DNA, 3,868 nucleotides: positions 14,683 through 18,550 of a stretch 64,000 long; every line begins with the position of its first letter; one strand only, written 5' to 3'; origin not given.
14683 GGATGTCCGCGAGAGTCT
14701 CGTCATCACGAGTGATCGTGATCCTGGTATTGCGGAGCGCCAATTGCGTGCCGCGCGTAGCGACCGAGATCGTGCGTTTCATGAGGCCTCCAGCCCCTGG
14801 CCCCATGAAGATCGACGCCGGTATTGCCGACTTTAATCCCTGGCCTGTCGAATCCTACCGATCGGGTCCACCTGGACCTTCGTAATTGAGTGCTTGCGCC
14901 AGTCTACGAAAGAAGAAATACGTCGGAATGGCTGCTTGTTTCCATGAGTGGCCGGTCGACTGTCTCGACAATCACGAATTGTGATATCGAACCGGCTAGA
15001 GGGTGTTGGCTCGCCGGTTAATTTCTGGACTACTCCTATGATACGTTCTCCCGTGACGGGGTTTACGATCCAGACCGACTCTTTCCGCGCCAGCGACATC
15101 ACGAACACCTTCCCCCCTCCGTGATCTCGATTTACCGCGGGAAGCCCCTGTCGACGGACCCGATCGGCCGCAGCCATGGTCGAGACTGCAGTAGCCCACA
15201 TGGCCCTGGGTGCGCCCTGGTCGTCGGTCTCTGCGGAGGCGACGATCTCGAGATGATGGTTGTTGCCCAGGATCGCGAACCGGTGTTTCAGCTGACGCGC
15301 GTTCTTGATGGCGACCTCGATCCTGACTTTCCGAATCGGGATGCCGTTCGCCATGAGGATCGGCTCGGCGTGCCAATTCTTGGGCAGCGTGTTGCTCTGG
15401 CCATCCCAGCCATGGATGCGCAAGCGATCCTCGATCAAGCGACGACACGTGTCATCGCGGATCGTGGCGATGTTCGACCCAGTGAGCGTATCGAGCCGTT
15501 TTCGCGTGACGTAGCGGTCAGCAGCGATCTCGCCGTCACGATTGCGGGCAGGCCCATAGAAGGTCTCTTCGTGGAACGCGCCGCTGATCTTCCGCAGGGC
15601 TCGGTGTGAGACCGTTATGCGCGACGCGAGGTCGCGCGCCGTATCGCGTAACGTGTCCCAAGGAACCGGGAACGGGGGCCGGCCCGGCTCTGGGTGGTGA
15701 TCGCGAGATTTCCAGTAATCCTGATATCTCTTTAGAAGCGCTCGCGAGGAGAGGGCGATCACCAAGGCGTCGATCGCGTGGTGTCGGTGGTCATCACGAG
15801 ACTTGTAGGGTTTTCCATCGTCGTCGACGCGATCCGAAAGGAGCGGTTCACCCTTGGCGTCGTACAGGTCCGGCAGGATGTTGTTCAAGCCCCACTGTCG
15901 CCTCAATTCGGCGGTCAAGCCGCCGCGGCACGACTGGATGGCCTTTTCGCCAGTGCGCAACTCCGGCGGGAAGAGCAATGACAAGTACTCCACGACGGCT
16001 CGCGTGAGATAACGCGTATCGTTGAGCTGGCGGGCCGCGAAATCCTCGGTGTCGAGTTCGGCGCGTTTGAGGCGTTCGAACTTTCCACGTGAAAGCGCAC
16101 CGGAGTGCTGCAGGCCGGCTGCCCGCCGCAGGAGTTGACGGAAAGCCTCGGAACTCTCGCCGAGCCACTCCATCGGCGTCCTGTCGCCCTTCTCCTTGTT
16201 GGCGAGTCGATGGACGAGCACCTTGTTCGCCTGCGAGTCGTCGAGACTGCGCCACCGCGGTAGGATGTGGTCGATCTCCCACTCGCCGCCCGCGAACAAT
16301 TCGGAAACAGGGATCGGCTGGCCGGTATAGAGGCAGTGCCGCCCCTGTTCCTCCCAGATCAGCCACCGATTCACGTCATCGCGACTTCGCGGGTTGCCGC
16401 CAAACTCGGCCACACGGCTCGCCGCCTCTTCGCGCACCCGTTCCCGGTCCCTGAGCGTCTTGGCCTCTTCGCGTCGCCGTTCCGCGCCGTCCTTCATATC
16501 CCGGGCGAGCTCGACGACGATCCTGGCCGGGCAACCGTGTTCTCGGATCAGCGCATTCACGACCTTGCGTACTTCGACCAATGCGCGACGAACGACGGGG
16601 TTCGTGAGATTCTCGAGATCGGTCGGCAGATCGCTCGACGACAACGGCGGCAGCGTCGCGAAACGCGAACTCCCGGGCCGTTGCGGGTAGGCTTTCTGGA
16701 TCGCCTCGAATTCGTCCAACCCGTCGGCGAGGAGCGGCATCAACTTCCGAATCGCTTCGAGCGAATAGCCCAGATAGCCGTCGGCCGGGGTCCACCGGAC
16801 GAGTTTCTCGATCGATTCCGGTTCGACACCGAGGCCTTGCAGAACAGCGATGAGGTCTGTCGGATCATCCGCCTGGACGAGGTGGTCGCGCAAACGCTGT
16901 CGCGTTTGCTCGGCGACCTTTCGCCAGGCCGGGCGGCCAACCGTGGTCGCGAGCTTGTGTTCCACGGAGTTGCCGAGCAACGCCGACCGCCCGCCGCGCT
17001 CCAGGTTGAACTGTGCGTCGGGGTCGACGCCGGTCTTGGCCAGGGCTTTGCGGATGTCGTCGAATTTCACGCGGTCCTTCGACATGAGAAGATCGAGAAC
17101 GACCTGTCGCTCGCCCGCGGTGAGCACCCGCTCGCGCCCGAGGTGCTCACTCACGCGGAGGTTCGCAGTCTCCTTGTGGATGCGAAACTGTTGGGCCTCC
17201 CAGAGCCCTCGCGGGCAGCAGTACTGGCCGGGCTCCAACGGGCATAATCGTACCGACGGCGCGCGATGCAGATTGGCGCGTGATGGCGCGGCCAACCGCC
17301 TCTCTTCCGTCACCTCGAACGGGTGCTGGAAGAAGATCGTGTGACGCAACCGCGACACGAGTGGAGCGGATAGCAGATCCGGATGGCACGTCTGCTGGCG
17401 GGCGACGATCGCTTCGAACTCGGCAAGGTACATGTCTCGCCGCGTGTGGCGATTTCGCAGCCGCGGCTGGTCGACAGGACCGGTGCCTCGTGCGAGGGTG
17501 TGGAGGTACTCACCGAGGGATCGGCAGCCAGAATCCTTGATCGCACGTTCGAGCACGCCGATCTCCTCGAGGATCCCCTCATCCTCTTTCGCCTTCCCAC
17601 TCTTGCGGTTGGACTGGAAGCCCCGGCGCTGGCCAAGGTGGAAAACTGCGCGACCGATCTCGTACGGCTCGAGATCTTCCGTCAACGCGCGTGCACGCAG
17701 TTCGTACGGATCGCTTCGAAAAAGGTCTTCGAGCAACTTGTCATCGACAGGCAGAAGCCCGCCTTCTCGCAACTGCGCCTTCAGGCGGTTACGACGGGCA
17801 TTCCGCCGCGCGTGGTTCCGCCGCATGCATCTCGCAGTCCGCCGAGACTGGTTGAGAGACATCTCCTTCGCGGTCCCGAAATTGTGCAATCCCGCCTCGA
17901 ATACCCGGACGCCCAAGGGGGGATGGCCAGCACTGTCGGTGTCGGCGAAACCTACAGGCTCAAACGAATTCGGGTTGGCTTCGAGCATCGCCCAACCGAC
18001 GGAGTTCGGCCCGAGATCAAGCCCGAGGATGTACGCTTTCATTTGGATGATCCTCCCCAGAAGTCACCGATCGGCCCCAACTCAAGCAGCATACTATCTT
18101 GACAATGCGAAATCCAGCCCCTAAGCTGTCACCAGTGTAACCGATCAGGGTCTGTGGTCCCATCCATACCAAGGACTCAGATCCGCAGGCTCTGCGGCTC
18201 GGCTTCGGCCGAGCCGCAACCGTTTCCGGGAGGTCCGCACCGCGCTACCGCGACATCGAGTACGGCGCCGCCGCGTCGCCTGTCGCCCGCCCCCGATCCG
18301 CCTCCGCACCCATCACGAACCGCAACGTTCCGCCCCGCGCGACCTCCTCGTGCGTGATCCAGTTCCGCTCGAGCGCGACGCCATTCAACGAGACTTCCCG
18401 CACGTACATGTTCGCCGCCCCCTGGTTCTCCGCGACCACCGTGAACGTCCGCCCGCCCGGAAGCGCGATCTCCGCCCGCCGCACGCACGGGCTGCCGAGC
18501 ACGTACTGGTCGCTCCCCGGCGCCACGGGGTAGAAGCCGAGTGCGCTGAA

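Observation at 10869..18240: Complete compact type II-C CRISPR-Cas locus (cas9-cas1-cas2, 40-repeat array, tracrRNA) in a high-GC genome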

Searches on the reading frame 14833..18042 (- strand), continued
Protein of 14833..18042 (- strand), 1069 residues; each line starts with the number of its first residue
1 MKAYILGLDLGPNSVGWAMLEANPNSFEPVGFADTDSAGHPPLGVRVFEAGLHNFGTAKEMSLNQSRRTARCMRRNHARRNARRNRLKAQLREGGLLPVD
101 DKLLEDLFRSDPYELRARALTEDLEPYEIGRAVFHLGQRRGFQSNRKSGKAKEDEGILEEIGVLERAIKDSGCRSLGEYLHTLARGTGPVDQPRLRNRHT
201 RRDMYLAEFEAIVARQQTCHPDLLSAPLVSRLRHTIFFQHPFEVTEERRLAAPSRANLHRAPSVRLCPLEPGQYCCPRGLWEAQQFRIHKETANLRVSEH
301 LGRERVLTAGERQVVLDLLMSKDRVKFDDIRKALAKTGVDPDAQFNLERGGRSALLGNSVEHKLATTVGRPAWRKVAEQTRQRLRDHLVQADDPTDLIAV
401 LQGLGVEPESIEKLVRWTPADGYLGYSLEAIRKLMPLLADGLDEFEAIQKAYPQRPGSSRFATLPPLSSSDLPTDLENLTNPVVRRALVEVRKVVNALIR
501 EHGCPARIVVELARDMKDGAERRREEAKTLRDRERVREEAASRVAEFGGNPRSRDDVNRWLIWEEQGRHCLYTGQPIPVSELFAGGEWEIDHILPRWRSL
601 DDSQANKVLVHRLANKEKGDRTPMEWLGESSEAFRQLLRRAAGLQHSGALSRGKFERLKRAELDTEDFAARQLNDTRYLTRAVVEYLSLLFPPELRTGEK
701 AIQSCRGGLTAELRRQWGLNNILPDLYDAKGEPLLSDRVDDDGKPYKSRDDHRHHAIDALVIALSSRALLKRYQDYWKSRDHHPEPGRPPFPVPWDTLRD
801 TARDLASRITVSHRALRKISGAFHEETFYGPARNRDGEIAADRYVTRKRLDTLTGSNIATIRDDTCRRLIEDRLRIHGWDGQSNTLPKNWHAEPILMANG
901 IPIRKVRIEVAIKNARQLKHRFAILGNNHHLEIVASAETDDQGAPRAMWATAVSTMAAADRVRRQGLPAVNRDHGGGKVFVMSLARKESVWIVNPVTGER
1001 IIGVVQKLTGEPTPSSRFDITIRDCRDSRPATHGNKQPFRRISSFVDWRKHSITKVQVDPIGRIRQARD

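Call 77: fold_search(model_id=the predicted structure, library=pdb)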
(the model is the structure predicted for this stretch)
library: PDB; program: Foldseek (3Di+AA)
matches with E <= 10: 411; with E <= 0.001: 215
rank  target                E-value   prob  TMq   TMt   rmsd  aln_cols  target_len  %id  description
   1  6jdv_A                5.1e-50  1.00  0.57  0.58   9.4      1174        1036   24  Crystal structure of Nme1Cas9 in complex with sgRNA and target DNA (ATATGATT PAM) in catalytic state (released 2019-11-06)
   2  6je4_A                5.4e-50  1.00  0.50  0.51  17.9      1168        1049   24  Crystal structure of Nme1Cas9-sgRNA-dsDNA dimer mediated by double protein inhibitor AcrIIC3 monomers (released 2019-11-06)
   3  6je4_O                9.6e-50  1.00  0.50  0.51  17.9      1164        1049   24  Crystal structure of Nme1Cas9-sgRNA-dsDNA dimer mediated by double protein inhibitor AcrIIC3 monomers (released 2019-11-06)
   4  6je4_K                1.2e-49  1.00  0.50  0.51  17.9      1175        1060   24  Crystal structure of Nme1Cas9-sgRNA-dsDNA dimer mediated by double protein inhibitor AcrIIC3 monomers (released 2019-11-06)
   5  8hnt_A                1.6e-49  1.00  0.54  0.57  18.1      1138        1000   24  Crystal structure of anti-CRISPR protein AcrIIC4 bound to HpaCas9-sgRNA surveillance complex (released 2023-07-19)
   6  6je4_E                1.9e-49  1.00  0.50  0.50  17.9      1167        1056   24  Crystal structure of Nme1Cas9-sgRNA-dsDNA dimer mediated by double protein inhibitor AcrIIC3 monomers (released 2019-11-06)
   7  6je9_A                3.9e-49  1.00  0.47  0.48  18.5      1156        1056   24  Crystal structure of Nme1Cas9-sgRNA dimer mediated by double protein inhibitor AcrIIC3 monomers (released 2019-11-06)
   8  6jdq_A                4.5e-49  1.00  0.47  0.47  18.2      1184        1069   24  Crystal structure of Nme1Cas9 in complex with sgRNA (released 2019-11-06)
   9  6je9_C                1.2e-48  1.00  0.47  0.48  18.5      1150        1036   24  Crystal structure of Nme1Cas9-sgRNA dimer mediated by double protein inhibitor AcrIIC3 monomers (released 2019-11-06)
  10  9ar4_A                1.5e-48  1.00  0.55  0.57   9.5      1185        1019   22  CryoEM structure of ThermoCas9 in post-cleavage state bound with the DNA containing NNNNCCA PAM (released 2025-02-26)
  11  9ar6_A                6.0e-47  1.00  0.52  0.52  17.9      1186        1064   23  CryoEM structure of ThermoCas9 in pre-cleavage state bound with the DNA containing NNNNCCA PAM (released 2025-02-26)
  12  6kc8_A                1.4e-45  1.00  0.58  0.59   9.4      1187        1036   23  Crystal structure of WT Nme1Cas9 in complex with sgRNA and target DNA (ATATGATT PAM) in post-cleavage state (released 2019-11-06)
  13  8hj4_A                5.2e-45  1.00  0.47  0.48  18.3      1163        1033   24  CryoEM structure of an anti-CRISPR protein AcrIIC5 bound to Nme1Cas9-sgRNA complex (released 2023-01-25)
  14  8ja0_A                3.2e-44  1.00  0.52  0.54  18.2      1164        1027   24  Cryo-EM structure of the NmeCas9-sgRNA-AcrIIC4 ternary complex (released 2023-08-09)
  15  8jtr_A                9.4e-44  1.00  0.47  0.47  18.3      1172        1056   23  Cryo-EM structure of GeoCas9-sgRNA binary complex (released 2024-06-05)
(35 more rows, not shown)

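Call 80: search_protein_families(library=padloc, proteins=[window:14833-18042:-], max_evalue=0.00001)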
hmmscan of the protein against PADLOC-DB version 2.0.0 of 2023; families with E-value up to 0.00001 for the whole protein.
window:14833-18042:- (1069 aa): 5 families
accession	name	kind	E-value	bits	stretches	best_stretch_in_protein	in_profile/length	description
PDLC01256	Cas9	-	8.1e-99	330.3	1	4-798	2-708/711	"CAS-II-A,CAS-II-B,CAS-II-C; effector__SPE"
PDLC00973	Cas9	-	7.9e-89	297.2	1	4-777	2-793/830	CRISPR subtype II RNA-guided endonuclease Cas9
PDLC01460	Cas9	-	8.7e-87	290.2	2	2-720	2-639/901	"CAS-II-A,CAS-II-B,CAS-II-C; effector__SPE"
PDLC00975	Cas9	-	1.7e-64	216.7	2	413-719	433-751/1120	Cas9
PDLC01580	Cas9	-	3e-27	93.1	1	479-719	733-964/1329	"CAS-II-A,CAS-II-B,CAS-II-C; effector__SPE"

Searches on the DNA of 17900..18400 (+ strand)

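Call 61: search_rna_families(source=window, start=17900, end=18400, threshold=evalue, max_evalue=10)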
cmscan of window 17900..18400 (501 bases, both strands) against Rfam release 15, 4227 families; matches with E-value up to 10: 3.
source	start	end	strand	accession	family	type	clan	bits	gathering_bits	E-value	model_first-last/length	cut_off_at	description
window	18182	18230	+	RF03985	mir-9250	Gene; miRNA;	-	16.1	90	6.3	1-63/63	no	mir-9250 microRNA precursor family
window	18164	18225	+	RF00454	p27_CRE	Cis-reg;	-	14.9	42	3.4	1-59/59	no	p27 cis-regulatory element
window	18330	18400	-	RF01681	P4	Gene; sRNA;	-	9.1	37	7.1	35-215/215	5'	Pseudomonas sRNA P4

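Call 72: build_rna_model(alignment_id=A2, structure=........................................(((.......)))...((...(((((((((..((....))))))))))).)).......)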
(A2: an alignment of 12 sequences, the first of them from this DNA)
Model R1 built from alignment A2 (12 sequences, 99 columns); structure: as given.
model positions 94; base pairs 16; branch points 1; effective number of sequences 1.42; information 0.608 bits per position. Calibrated on 0.2 Mb of random sequence (short: E-values are rough).
structure used (alignment columns):
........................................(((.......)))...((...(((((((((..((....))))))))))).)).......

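Call 73: search_with_rna_model(model_id=R1, sources=[window, L002, L004, L005, L007, L008, L009, L010, L011, L012, L013, L014, L015, L016, L017, L018, L019, L020, L021, L022, L023, L024, L025, L026, L027, L028, L029, L030, L031, L032, L033, L034, L035, L036, L037, L038, L039, L040, L041, L042, L043, L044, L045, L046, L047, L048, L049, L050, L051, L052, L053, L054, L055, L056, L057, L058, L059, L060, L061, L062, L063, L064, L065, L066, L067, L068, L069, L070, L071, L072, L073, L074, L075, L076, L077, L078, L079, L080, L081, L082, L083, L084, L085, L086, L087, L088, L089, L090], max_evalue=0.01, make_alignment=true)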
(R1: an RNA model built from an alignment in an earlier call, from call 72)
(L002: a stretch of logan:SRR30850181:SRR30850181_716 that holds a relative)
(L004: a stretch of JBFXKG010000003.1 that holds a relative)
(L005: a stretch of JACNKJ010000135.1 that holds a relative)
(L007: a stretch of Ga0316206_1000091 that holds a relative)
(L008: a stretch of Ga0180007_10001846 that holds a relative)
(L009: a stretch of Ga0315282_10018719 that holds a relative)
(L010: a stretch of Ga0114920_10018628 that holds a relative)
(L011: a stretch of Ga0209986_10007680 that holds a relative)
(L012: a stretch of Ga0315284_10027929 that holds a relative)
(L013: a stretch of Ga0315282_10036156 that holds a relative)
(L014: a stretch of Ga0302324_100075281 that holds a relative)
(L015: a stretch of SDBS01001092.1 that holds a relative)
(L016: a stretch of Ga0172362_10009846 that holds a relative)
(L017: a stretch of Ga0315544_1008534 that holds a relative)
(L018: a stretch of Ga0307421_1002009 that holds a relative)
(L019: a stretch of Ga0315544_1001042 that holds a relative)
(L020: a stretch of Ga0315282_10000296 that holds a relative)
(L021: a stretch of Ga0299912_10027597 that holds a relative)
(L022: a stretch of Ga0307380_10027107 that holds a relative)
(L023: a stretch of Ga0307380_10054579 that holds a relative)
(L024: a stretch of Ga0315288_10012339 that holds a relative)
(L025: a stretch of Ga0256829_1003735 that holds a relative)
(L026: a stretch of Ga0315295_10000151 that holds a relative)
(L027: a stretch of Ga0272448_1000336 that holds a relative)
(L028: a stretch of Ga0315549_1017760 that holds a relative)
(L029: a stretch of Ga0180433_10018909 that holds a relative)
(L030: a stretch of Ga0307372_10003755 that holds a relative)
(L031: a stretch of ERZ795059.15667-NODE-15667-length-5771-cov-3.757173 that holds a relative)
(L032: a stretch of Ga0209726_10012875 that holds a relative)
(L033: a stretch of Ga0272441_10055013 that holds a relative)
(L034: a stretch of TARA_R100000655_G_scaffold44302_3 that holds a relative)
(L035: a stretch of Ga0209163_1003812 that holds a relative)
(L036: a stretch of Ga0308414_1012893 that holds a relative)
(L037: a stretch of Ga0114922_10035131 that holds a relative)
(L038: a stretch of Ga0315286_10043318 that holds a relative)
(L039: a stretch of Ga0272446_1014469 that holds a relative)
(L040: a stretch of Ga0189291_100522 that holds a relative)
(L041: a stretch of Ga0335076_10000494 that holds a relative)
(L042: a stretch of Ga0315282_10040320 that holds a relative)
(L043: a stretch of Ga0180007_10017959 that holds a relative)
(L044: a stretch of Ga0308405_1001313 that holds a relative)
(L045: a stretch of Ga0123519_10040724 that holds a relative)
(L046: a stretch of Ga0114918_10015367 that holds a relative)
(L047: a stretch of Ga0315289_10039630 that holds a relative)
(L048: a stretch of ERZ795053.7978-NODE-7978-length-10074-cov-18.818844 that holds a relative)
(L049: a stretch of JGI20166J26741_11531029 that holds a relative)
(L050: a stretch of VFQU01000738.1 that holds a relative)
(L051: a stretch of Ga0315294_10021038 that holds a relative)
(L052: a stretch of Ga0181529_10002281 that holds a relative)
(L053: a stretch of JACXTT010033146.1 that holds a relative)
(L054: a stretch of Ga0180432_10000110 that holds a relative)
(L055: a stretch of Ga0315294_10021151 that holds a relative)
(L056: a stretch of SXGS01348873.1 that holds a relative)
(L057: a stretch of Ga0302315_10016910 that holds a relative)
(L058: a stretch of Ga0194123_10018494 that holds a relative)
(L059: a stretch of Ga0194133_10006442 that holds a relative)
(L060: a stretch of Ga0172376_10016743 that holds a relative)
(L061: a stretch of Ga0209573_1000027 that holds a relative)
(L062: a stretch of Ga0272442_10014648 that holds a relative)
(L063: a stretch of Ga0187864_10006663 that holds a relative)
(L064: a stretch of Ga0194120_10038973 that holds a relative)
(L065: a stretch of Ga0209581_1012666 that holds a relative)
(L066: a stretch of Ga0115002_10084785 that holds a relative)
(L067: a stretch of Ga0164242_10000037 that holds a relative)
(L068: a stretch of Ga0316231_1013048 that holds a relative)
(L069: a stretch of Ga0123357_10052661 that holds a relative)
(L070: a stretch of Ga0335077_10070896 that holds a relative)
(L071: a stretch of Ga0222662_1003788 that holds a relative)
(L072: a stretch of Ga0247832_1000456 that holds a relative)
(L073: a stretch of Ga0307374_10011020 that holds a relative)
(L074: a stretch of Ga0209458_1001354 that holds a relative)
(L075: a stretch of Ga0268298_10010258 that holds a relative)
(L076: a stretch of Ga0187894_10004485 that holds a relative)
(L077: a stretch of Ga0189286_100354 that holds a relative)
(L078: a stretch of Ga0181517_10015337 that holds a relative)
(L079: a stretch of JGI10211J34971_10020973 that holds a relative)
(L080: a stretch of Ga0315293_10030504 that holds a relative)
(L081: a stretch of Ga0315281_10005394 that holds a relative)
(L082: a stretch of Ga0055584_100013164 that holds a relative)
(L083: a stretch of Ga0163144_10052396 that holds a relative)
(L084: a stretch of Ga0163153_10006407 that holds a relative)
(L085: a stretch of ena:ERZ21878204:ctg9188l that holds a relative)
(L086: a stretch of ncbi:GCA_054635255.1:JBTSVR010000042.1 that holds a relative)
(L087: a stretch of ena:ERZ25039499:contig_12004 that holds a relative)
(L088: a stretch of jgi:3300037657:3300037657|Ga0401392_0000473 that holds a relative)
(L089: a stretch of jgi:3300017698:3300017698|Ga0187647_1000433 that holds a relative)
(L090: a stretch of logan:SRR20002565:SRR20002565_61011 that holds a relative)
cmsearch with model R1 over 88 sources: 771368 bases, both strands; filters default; matches with E-value up to 0.01: 46.
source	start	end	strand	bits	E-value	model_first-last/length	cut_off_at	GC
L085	4808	4901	-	114.7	2.9e-24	1-94/94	no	0.59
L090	4090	4183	-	114.6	3.1e-24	1-94/94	no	0.6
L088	4805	4898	-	113.8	4.8e-24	1-94/94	no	0.57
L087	4803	4896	-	113.6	5.4e-24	1-94/94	no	0.56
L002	7816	7909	-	113.4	6.1e-24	1-94/94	no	0.6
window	18134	18227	+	112.9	7.7e-24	1-94/94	no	0.62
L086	4801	4894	-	112.4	1.1e-23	1-94/94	no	0.59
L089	4838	4932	-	112.1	1.2e-23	1-94/94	no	0.58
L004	5814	5907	-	111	2.2e-23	1-94/94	no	0.57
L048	4837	4931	-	110.4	3.2e-23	1-94/94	no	0.56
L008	4840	4934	-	101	5.3e-21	1-94/94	no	0.55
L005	1686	1783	-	85.7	2.2e-17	1-94/94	no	0.57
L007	4837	4926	-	80.2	4.5e-16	1-94/94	no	0.57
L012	1612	1712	-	50.9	3.9e-09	1-94/94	no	0.6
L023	604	693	-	45.7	6.5e-08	1-94/94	no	0.53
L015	3950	4038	-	45.3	8.3e-08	1-94/94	no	0.54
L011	3995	4085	-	45.2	8.6e-08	1-94/94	no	0.53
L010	279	369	-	42.4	4.1e-07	1-94/94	no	0.47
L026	1632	1732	-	41.5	6.5e-07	1-94/94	no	0.55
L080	2757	2873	-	40.2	1.3e-06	1-94/94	no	0.51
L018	4812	4920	-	39.7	1.8e-06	1-94/94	no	0.51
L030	4850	4930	-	39.3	2.2e-06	1-94/94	no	0.54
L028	109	209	-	39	2.6e-06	1-94/94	no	0.56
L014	1309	1390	-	38.5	3.4e-06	1-94/94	no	0.52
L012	1509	1585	-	38.4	3.6e-06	1-94/94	no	0.62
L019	1604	1717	-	37.7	5.2e-06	1-94/94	no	0.46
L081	4807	4928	-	36.2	1.2e-05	1-94/94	no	0.54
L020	4784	4896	-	34.1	3.8e-05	1-94/94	no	0.5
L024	2093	2174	-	34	3.9e-05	1-94/94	no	0.6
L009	4759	4867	-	33.9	4.2e-05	1-94/94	no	0.5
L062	3552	3660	-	32.9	7e-05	1-94/94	no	0.61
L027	4842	4923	-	32.5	9e-05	1-94/94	no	0.61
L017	974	1085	-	32.4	9.5e-05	1-94/94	no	0.52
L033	792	907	-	31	0.0002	1-94/94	no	0.45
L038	930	1011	-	30.9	0.00022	1-94/94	no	0.54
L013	321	423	-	30.8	0.00022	1-94/94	no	0.5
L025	4847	4942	-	30.7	0.00024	1-94/94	no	0.39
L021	1268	1367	-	30.5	0.00027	1-94/94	no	0.4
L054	4815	4907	-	29.2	0.00055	1-94/94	no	0.52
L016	451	566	-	27.5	0.0014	1-94/94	no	0.42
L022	1817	1931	-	27.5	0.0014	1-94/94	no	0.44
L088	9765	9837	+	26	0.0031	1-94/94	no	0.58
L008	9776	9832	+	25.6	0.0039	1-94/94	no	0.53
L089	9578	9625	+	25.2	0.0047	1-94/94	no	0.48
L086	10032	10104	+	24.8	0.0059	1-94/94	no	0.63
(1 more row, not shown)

Alignment A3: 46 matches aligned to the model, 161 columns, each read 5' to 3' on its own strand. Consensus structure (alignment columns), stored with it:
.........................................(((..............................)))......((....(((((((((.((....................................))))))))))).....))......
